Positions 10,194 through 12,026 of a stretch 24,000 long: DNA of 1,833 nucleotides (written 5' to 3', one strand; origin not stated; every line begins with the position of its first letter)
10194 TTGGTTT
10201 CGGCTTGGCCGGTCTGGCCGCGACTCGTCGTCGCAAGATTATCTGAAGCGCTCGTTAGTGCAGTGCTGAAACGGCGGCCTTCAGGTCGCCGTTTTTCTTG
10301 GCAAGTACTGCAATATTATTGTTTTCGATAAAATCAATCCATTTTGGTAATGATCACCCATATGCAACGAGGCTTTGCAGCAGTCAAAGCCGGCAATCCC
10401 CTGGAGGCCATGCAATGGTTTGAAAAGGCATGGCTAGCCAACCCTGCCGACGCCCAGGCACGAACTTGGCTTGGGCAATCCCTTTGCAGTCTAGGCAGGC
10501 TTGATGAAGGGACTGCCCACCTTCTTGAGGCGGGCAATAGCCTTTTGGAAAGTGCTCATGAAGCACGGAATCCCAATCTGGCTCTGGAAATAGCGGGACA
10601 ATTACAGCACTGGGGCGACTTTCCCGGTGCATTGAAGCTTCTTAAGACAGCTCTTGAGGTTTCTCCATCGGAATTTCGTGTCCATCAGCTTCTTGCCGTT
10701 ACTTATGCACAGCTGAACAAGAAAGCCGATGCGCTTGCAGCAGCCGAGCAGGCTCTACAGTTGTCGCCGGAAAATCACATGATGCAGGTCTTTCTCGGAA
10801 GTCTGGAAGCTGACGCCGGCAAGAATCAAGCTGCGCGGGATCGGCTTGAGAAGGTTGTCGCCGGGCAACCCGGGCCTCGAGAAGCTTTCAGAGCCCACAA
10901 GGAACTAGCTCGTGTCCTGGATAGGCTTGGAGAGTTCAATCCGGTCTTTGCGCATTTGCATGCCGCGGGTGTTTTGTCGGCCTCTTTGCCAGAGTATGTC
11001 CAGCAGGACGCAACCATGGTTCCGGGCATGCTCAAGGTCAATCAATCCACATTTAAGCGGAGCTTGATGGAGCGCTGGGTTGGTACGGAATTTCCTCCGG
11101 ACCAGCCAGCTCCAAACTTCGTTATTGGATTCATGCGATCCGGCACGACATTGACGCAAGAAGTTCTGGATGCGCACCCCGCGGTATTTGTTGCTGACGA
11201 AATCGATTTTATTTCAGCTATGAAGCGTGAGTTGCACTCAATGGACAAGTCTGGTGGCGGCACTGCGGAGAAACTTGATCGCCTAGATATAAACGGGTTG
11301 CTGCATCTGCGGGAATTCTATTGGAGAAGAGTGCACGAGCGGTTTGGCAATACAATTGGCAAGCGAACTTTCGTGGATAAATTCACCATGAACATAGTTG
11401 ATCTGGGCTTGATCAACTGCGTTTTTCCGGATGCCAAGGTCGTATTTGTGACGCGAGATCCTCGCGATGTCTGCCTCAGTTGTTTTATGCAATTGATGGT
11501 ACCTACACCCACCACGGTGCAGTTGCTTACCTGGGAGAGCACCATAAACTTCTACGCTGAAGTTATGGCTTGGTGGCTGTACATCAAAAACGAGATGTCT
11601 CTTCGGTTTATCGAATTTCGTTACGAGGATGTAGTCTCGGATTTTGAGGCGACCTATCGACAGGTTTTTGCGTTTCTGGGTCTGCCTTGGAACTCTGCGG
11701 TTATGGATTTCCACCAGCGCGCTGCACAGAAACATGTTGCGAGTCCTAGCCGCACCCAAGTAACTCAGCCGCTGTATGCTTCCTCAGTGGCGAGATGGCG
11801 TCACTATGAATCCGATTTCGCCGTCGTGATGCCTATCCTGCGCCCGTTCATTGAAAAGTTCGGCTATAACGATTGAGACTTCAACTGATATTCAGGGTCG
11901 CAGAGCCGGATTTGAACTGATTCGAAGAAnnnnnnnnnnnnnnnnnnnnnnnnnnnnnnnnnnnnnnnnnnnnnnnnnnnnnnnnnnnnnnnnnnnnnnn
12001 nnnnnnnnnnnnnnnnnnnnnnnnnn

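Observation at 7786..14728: Sulfation module (PAPS supply + TPR-sulfotransferase) packaged with a PEP-CTERM substrate and PrsT between two housekeeping operons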

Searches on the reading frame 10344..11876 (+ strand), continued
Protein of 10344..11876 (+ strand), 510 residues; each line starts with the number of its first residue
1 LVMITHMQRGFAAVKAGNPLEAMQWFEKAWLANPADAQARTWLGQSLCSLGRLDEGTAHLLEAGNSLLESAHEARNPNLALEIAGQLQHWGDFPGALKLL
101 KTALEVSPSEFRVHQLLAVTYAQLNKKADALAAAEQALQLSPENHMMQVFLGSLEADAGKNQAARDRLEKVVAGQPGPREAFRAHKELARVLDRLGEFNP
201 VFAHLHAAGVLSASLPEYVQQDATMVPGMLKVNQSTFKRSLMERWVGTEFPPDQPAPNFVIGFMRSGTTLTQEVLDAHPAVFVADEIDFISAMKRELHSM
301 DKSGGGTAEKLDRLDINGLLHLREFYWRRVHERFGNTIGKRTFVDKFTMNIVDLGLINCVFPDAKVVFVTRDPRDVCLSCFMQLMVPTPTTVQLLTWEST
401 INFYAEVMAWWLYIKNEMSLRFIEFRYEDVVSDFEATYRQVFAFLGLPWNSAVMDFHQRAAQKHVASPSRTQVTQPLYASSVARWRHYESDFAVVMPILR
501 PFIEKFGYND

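Call 84: search_protein_families(library=ncbifam, proteins=[L001:11622-14408:-, L055:7051-9843:-, L013:900-3686:+, L010:5304-5897:+, L016:9166-9777:-, L013:5811-7991:+, L015:9037-9882:+, L001:14491-15327:-], max_evalue=1e-20)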
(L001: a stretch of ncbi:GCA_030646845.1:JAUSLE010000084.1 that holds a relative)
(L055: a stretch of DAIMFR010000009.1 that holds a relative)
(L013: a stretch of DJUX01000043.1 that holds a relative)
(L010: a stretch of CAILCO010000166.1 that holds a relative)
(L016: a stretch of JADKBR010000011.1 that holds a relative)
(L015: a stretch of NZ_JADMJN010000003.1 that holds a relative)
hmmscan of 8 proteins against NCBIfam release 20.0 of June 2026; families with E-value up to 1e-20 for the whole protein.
L001:11622-14408:- (928 aa): 4 families
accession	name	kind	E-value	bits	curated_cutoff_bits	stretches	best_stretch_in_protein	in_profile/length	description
TIGR02917.1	PEP_TPR_lipo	equivalog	9.3e-132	440.7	312.2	1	20-904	5-895/899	XrtA/PEP-CTERM system TPR-repeat protein PrsT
TIGR02521.1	type_IV_pilW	equivalog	5.6e-29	101.3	154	0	760-910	46-199/234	type IV pilus biogenesis/stability protein PilW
NF040959.1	MamA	equivalog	1.1e-25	90.3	200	0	767-899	59-192/204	magnetosome protein MamA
NF033920.0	C39_PA2778_fam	equivalog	1.2e-21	77.3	150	0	739-842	150-254/255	PA2778 family cysteine peptidase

L055:7051-9843:- (930 aa): 4 families
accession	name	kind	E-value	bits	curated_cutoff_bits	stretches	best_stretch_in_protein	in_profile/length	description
TIGR02917.1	PEP_TPR_lipo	equivalog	2.2e-109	366.7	312.2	1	23-907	6-897/899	XrtA/PEP-CTERM system TPR-repeat protein PrsT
NF040959.1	MamA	equivalog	3.9e-31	108.1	200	0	787-879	44-137/204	magnetosome protein MamA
NF033920.0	C39_PA2778_fam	equivalog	5.1e-22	78.5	150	0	743-841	153-252/255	PA2778 family cysteine peptidase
TIGR02521.1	type_IV_pilW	equivalog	6.2e-22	78.3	154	0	43-103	37-97/234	type IV pilus biogenesis/stability protein PilW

L013:900-3686:+ (928 aa): 5 families
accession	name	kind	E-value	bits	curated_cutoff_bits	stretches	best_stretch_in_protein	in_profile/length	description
TIGR02917.1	PEP_TPR_lipo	equivalog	6.6e-131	437.9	312.2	1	21-905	7-896/899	XrtA/PEP-CTERM system TPR-repeat protein PrsT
NF040959.1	MamA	equivalog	3.3e-28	98.5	200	0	790-902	82-195/204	magnetosome protein MamA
TIGR02521.1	type_IV_pilW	equivalog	1.7e-23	83.4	154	0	759-910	45-199/234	type IV pilus biogenesis/stability protein PilW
NF033920.0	C39_PA2778_fam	equivalog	9.3e-22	77.7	150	0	739-842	150-254/255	PA2778 family cysteine peptidase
TIGR03939.1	PGA_TPR_OMP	equivalog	2.3e-21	75.7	366.65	0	373-476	396-499/800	poly-beta-1,6 N-acetyl-D-glucosamine export porin PgaA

L010:5304-5897:+ (197 aa): 6 families
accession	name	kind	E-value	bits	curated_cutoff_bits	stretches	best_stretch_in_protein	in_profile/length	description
NF003013.0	PRK03846.1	subfamily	2e-72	243.1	163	1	4-190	7-194/202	adenylyl-sulfate kinase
TIGR00455.1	apsK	equivalog_domain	1.4e-70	236.7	138.7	1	12-189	5-183/184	adenylyl-sulfate kinase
NF004035.0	PRK05506.1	subfamily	7.7e-64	216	715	1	7-190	442-626/632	bifunctional sulfate adenylyltransferase subunit 1/adenylylsulfate kinase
NF002059.0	PRK00889.1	subfamily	5.8e-51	172.7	244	1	23-188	3-167/177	adenylyl-sulfate kinase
NF004040.0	PRK05537.1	equivalog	1.1e-49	169.4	669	1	23-189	394-563/572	bifunctional sulfate adenylyltransferase/adenylylsulfate kinase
NF004041.0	PRK05541.1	subfamily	4.9e-27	95.1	127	1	23-190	5-166/176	adenylyl-sulfate kinase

L016:9166-9777:- (203 aa): 6 families
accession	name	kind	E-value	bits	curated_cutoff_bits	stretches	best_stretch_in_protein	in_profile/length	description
NF003013.0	PRK03846.1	subfamily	2.2e-75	252.8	163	1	15-196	13-194/202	adenylyl-sulfate kinase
NF004035.0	PRK05506.1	subfamily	1.6e-74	251.3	715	1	13-196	443-626/632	bifunctional sulfate adenylyltransferase subunit 1/adenylylsulfate kinase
TIGR00455.1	apsK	equivalog_domain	8.4e-73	244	138.7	1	16-195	4-183/184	adenylyl-sulfate kinase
NF002059.0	PRK00889.1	subfamily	1.8e-58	197.1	244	1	27-196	2-169/177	adenylyl-sulfate kinase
NF004040.0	PRK05537.1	equivalog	1.3e-53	182.4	669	1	28-193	394-561/572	bifunctional sulfate adenylyltransferase/adenylylsulfate kinase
NF004041.0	PRK05541.1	subfamily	1.6e-32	112.9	127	1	27-198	4-172/176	adenylyl-sulfate kinase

L013:5811-7991:+ (726 aa): 10 families
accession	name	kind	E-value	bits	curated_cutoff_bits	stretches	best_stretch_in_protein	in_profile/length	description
NF004035.0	PRK05506.1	subfamily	1.2e-240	800.1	715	1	187-725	88-626/632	bifunctional sulfate adenylyltransferase subunit 1/adenylylsulfate kinase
TIGR02034.1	CysN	subfamily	1.9e-129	432.3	336.1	1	187-529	64-406/406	sulfate adenylyltransferase, large subunit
NF003478.0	PRK05124.1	equivalog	1.2e-125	419.8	590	1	187-552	91-456/475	sulfate adenylyltransferase subunit CysN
NF003013.0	PRK03846.1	subfamily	2e-85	285.5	163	1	535-725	4-194/202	adenylyl-sulfate kinase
TIGR00455.1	apsK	equivalog_domain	4.9e-74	248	138.7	1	546-724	5-183/184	adenylyl-sulfate kinase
NF004040.0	PRK05537.1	equivalog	4.9e-59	200.2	669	1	554-726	391-565/572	bifunctional sulfate adenylyltransferase/adenylylsulfate kinase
NF002059.0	PRK00889.1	subfamily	5.3e-58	195.6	244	1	558-725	4-169/177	adenylyl-sulfate kinase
NF008969.0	PRK12317.1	subfamily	9.2e-58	195.8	502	1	188-518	70-409/426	elongation factor 1-alpha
TIGR00483.1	EF-1_alpha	equivalog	1e-48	165.9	540.1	1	187-529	69-419/427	translation elongation factor EF-1 subunit alpha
NF004041.0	PRK05541.1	subfamily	2.3e-34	118.9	127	1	555-724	3-169/176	adenylyl-sulfate kinase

L015:9037-9882:+ (281 aa): 4 families
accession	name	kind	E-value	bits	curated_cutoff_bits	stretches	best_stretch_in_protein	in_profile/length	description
TIGR01331.1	bisphos_cysQ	equivalog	7.4e-85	284.5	228.8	1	20-274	3-250/250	3'(2'),5'-bisphosphate nucleotidase CysQ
NF008182.0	PRK10931.1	equivalog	8.6e-75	251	379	1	21-271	4-242/246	3'(2'),5'-bisphosphate nucleotidase CysQ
TIGR02067.1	his_9_HisN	equivalog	1.2e-31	110.1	275.15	1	24-262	7-233/252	histidinol-phosphatase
TIGR01330.1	bisphos_HAL2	equivalog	3.4e-23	82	267.05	0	99-148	132-180/359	3'(2'),5'-bisphosphate nucleotidase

L001:14491-15327:- (278 aa): 3 families
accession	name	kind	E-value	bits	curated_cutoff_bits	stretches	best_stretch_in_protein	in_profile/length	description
TIGR01331.1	bisphos_cysQ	equivalog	2.7e-84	282.7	228.8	1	12-264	3-249/250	3'(2'),5'-bisphosphate nucleotidase CysQ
NF008182.0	PRK10931.1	equivalog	5.4e-74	248.4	379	1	12-262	3-242/246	3'(2'),5'-bisphosphate nucleotidase CysQ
TIGR02067.1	his_9_HisN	equivalog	1.7e-30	106.4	275.15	1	15-252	6-232/252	histidinol-phosphatase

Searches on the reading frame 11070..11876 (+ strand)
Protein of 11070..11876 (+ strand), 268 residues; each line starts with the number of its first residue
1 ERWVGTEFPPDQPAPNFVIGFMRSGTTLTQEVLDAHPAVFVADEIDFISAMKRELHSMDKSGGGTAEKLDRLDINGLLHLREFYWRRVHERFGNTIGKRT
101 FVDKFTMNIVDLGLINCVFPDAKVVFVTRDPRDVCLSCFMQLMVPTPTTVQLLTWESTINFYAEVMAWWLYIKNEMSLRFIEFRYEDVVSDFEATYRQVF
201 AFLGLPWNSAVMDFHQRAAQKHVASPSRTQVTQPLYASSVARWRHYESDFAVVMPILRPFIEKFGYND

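Call 35: search_solved_structures(query=window:11070-11876:+, max_evalue=0.01, show_alignments=2)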
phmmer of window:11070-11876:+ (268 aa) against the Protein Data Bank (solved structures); distinct sequences matched with E-value up to 0.01: 12.
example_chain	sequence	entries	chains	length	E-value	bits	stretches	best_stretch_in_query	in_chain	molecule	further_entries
8w5z_A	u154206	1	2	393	2.6e-11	46.7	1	9-267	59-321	Protein-tyrosine sulfotransferase (Fragment)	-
9wp1_A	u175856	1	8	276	1.7e-09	40.7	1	16-267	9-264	Protein-tyrosine sulfotransferase 1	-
5wrj_A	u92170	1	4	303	2e-09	40.5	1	13-267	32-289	Protein-tyrosine sulfotransferase 1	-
5wri_A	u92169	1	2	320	2.4e-09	40.3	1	16-267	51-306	Protein-tyrosine sulfotransferase 1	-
9wwe_A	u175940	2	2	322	2.5e-09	40.2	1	17-267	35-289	Protein-tyrosine sulfotransferase 2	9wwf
3ap1_A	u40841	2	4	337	2.9e-09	40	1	17-267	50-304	Protein-tyrosine sulfotransferase 2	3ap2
3ap3_A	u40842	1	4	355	4e-09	39.5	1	17-267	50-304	Protein-tyrosine sulfotransferase 2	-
5x2b_D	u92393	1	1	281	0.0013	21.4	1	121-213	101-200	Sulfotransferase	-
5x2b_F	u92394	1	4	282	0.0013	21.4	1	121-213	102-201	Sulfotransferase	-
5x2b_C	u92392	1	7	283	0.0014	21.4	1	121-213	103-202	Sulfotransferase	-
1x8j_A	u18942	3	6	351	0.0049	19.6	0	119-204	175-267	retinol dehydratase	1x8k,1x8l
1fmj_A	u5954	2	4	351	0.0077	18.9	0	119-143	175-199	RETINOL DEHYDRATASE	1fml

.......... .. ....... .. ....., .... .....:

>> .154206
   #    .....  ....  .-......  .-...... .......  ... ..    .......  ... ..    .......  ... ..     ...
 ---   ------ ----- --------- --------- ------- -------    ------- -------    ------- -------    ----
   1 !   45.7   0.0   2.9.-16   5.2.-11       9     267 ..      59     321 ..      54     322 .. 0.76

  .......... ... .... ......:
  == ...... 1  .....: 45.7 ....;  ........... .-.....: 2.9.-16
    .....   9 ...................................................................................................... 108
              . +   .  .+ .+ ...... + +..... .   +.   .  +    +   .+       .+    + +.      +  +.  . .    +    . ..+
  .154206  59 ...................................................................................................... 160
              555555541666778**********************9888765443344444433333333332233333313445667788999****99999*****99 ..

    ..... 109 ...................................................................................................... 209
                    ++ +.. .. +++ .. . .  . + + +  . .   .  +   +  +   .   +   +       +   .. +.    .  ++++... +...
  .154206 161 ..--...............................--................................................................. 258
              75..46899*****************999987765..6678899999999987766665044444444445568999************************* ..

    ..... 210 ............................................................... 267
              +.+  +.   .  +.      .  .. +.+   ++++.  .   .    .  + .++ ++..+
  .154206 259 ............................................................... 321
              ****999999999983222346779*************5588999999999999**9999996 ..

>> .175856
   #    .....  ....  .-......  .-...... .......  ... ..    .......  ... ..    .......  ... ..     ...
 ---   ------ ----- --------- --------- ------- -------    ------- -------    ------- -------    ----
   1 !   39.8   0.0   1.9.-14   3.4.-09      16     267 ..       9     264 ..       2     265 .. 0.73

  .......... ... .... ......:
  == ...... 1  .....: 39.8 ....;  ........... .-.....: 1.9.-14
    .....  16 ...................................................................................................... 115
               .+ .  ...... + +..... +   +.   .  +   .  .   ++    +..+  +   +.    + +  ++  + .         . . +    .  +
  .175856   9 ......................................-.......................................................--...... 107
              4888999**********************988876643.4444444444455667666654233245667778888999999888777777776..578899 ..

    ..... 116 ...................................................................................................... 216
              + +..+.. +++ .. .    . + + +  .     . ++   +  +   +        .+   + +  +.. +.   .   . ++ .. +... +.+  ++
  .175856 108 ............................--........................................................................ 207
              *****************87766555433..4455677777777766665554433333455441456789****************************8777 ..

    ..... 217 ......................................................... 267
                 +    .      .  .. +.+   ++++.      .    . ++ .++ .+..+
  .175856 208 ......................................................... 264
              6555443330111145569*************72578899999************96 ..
